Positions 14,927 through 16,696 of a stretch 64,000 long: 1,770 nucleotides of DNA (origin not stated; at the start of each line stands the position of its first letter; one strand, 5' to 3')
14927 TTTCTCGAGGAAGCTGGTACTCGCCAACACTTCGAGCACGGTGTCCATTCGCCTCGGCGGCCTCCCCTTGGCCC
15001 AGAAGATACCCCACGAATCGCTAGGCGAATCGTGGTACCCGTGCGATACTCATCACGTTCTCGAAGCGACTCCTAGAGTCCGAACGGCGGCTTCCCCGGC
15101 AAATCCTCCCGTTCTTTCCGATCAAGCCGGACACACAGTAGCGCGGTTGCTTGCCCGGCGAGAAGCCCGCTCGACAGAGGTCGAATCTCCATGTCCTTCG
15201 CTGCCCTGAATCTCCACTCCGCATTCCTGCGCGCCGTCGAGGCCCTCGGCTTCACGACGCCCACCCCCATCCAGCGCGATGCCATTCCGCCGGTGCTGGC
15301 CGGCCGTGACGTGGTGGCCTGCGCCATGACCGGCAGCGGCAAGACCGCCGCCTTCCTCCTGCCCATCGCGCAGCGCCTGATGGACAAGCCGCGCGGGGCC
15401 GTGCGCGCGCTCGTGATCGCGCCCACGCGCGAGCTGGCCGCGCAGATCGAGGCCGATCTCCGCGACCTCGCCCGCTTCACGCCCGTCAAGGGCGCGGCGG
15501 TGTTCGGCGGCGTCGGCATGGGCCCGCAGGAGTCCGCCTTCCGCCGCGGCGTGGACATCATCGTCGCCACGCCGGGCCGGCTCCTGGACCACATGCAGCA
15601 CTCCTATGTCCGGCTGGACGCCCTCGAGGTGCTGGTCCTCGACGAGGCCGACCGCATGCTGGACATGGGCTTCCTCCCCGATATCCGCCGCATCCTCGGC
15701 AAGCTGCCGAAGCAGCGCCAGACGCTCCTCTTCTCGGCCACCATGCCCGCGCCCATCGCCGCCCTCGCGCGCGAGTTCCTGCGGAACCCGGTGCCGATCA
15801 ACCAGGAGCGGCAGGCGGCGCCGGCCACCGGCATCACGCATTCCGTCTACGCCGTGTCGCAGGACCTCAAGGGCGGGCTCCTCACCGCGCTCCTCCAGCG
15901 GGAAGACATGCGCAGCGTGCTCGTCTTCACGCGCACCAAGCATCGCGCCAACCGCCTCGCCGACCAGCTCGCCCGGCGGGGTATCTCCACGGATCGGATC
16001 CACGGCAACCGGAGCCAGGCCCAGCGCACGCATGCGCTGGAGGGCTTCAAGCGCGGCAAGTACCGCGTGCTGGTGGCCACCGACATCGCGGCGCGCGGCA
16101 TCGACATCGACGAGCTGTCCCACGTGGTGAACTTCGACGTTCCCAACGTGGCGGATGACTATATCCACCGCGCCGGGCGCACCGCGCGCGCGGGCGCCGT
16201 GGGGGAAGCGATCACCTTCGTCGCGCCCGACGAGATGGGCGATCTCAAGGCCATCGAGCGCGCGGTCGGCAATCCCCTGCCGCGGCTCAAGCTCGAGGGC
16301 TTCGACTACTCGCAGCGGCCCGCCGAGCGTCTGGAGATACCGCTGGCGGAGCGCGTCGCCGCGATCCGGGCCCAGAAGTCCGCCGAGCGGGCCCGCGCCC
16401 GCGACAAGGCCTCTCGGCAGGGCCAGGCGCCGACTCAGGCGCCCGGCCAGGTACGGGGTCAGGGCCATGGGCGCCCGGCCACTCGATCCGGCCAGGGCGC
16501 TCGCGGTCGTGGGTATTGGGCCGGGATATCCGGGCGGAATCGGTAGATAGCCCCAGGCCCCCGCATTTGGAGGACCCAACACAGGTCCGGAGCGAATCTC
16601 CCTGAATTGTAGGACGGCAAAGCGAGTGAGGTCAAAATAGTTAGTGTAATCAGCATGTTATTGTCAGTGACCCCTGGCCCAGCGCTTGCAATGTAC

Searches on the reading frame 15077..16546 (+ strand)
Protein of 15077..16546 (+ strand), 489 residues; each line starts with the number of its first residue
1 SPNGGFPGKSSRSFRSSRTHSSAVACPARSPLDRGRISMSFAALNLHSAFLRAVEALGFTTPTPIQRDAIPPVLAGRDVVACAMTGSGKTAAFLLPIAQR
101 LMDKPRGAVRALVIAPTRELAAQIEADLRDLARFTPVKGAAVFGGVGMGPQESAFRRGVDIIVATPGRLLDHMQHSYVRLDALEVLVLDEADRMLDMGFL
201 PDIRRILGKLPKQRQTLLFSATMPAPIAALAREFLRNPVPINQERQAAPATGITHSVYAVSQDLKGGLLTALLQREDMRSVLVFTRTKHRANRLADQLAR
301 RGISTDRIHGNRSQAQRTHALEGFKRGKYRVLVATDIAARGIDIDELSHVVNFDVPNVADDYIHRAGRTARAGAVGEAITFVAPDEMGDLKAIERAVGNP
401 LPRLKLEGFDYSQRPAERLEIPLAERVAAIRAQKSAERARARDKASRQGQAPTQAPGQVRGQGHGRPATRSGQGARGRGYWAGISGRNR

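Call 21: search_protein_families(library=ncbifam, proteins=[window:15077-16546:+], max_evalue=0.00001)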
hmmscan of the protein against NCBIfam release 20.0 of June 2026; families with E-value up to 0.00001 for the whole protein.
window:15077-16546:+ (489 aa): 27 families (the best 25 are shown)
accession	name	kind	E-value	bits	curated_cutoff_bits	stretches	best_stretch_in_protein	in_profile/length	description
NF007882.0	PRK10590.1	equivalog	6e-139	463.9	743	1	39-461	1-433/456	ATP-dependent RNA helicase RhlE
NF053710.1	RNA_heli_RhlE2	exception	1.7e-135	452.9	925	1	39-450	1-424/635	RNA helicase RhlE2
NF053711.1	RNA_heli_RhlE1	exception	7.7e-125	417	750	1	39-414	1-380/434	RNA helicase RhlE1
NF053631.1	RNA_helic_CshA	equivalog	3.4e-121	405.2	646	1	41-409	1-368/434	degradosome RNA helicase CshA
NF008744.0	PRK11776.1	equivalog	1.4e-115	386.5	524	1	38-409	3-373/460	ATP-dependent RNA helicase DbpA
NF008394.0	PRK11192.1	equivalog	2.1e-112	376.2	507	1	39-448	3-418/441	ATP-dependent RNA helicase SrmB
NF002340.1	PRK01297.1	equivalog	9.1e-105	350.5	564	1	40-399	2-370/372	ATP-dependent RNA helicase RhlB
NF053636.1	DDHlcsCsdAPsy1082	equivalog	1e-103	347.6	890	1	39-468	3-428/512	DEAD/DEAH box helicase CsdA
NF008642.0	PRK11634.1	equivalog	2.3e-92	310.4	989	1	37-410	4-377/628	DEAD/DEAH family ATP-dependent RNA helicase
NF003419.0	PRK04837.1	equivalog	1.1e-90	304.5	588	1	40-440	10-412/424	ATP-dependent RNA helicase RhlB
NF003390.0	PRK04537.1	equivalog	3.4e-89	300.4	732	1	37-479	7-451/572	ATP-dependent RNA helicase RhlB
NF010337.0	PRK13766.1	equivalog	7.9e-24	83.8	610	2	268-383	356-478/781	Hef nuclease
TIGR01389.1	recQ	equivalog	3.4e-19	68.7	640.2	1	56-387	8-333/591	DNA helicase RecQ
TIGR04121.1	DEXH_lig_assoc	equivalog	9.3e-17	60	850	1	61-385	13-359/804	ligase-associated DNA damage response DEXH box helicase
NF008279.0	PRK11057.1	equivalog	1.3e-15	56.9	1015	1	55-391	19-349/608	ATP-dependent DNA helicase RecQ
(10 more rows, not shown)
